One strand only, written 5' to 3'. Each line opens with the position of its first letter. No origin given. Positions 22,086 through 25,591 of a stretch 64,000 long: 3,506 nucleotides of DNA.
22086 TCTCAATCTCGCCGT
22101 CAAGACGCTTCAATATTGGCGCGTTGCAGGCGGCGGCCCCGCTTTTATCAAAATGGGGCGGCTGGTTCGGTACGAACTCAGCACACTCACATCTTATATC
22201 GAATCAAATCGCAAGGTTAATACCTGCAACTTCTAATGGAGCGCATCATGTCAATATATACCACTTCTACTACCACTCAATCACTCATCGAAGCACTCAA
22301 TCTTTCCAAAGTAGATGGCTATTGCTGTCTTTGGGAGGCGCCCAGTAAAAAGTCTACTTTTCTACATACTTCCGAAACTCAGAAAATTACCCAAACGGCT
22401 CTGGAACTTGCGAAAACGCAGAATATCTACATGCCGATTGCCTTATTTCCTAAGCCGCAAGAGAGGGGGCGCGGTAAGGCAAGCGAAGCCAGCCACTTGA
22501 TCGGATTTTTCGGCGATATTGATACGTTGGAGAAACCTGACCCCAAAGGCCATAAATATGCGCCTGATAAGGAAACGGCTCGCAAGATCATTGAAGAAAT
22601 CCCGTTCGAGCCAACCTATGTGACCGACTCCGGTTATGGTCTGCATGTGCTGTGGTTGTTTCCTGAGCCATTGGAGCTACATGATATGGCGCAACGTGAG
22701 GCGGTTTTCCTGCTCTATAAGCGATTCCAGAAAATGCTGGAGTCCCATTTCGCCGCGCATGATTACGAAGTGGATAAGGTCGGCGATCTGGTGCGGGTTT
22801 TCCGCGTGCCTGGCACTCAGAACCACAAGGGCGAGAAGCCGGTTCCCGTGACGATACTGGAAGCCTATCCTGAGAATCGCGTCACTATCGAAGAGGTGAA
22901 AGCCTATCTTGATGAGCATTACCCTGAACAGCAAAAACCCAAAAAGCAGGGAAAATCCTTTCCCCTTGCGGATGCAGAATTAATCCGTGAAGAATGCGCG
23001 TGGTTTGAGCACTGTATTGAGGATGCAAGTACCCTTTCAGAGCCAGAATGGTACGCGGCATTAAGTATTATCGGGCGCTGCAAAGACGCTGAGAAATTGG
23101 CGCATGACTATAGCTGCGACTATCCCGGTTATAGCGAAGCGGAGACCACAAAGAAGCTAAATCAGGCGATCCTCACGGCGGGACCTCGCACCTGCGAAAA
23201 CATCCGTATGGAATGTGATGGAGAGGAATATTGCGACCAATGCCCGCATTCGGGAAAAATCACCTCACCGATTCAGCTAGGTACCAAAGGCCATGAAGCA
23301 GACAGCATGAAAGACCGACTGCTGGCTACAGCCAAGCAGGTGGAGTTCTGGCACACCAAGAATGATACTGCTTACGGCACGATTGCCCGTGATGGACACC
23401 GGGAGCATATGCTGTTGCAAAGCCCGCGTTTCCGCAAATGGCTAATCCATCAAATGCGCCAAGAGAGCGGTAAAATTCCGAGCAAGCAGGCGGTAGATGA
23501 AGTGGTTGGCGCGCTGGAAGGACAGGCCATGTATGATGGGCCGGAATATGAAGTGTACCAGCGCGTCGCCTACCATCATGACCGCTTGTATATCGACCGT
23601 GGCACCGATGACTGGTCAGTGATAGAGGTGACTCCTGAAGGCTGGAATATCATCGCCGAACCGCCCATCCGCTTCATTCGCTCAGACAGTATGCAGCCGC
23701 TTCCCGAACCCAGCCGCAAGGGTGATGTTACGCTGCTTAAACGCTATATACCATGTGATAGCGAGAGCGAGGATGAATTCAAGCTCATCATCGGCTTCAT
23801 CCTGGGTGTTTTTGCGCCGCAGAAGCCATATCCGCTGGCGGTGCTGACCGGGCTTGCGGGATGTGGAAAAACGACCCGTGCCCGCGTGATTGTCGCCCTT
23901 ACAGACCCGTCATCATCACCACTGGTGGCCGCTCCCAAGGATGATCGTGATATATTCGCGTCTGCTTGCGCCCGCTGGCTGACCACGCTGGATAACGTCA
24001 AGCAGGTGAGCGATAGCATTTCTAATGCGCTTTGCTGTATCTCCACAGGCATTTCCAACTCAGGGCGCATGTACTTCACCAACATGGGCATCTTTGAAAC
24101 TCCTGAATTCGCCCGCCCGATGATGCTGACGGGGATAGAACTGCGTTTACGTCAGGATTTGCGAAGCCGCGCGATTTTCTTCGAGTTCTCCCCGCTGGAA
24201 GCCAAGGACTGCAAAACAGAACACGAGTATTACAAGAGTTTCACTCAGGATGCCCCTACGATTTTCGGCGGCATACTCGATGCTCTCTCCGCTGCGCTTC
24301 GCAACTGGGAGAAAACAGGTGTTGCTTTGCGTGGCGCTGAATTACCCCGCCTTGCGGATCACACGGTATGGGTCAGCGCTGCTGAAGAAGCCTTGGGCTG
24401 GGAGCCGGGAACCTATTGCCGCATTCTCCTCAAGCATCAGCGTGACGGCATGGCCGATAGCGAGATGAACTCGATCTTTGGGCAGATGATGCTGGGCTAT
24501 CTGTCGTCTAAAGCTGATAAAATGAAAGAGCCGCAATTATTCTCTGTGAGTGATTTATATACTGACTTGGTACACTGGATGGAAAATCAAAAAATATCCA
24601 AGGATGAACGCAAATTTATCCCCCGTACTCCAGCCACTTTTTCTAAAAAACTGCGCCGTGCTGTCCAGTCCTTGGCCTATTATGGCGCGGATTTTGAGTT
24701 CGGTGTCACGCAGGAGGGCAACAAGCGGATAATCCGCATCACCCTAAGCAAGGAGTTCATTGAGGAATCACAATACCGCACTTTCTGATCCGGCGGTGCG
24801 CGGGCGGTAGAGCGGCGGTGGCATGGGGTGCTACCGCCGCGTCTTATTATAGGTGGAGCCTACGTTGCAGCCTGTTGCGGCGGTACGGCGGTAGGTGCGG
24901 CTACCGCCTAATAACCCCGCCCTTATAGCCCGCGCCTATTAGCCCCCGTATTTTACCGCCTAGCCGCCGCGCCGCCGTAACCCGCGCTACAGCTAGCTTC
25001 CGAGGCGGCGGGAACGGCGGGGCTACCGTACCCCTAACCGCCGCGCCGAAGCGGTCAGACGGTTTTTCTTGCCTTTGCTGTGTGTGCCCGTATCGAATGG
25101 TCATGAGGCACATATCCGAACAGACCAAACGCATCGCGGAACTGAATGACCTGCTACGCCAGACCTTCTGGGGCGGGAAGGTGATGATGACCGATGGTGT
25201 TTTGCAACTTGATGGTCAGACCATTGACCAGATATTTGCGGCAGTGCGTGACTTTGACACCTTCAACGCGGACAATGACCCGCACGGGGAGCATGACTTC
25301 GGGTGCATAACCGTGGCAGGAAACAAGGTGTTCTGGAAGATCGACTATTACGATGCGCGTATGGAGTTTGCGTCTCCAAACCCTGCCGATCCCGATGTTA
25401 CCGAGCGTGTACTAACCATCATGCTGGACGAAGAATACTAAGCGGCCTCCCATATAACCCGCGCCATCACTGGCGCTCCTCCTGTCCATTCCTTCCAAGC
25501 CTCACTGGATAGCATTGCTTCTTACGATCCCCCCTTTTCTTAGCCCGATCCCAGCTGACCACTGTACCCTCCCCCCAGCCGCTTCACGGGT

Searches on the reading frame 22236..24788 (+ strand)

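Call 10: search_protein_families(library=pfam, proteins=[window:22236-24788:+], max_evalue=0.01)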
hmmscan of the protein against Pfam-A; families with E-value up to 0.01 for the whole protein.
window:22236-24788:+ (850 aa): 0 families

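Call 20: search_protein_families(library=padloc, proteins=[window:22236-24788:+], max_evalue=0.01)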
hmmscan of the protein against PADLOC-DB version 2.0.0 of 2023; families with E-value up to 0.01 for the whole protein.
window:22236-24788:+ (850 aa): 0 families

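Call 21: search_protein_families(library=phrogs, proteins=[window:22236-24788:+], max_evalue=0.001)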
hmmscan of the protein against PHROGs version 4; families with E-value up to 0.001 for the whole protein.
window:22236-24788:+ (850 aa): 3 families
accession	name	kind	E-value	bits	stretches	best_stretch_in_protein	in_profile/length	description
phrog_2478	-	DNA, RNA and nucleotide metabolism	4.3e-19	69.1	1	17-233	7-223/854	DNA polymerase/primase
phrog_25314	-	unknown function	3.5e-13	49.7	1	92-352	107-389/1010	-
phrog_28894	-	DNA, RNA and nucleotide metabolism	1.8e-11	43.8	1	73-226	80-243/994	DNA polymerase/primase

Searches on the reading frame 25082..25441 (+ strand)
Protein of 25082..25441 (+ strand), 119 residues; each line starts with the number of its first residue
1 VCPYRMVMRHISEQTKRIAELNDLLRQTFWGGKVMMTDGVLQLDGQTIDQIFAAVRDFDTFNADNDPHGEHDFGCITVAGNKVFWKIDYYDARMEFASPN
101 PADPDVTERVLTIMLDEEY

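Call 10: search_protein_families(library=pfam, proteins=[window:25082-25441:+], max_evalue=0.01)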
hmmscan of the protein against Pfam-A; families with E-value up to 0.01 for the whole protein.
window:25082-25441:+ (119 aa): 1 family
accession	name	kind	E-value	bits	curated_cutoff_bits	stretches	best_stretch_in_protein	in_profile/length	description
PF12599.13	DUF3768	-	1.7e-35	121.3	25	1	36-118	1-83/83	Protein of unknown function (DUF3768)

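Call 20: search_protein_families(library=padloc, proteins=[window:25082-25441:+], max_evalue=0.01)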
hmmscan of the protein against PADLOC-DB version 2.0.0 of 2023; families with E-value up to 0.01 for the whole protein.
window:25082-25441:+ (119 aa): 0 families

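Call 21: search_protein_families(library=phrogs, proteins=[window:25082-25441:+], max_evalue=0.001)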
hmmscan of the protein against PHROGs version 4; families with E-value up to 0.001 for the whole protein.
window:25082-25441:+ (119 aa): 0 families
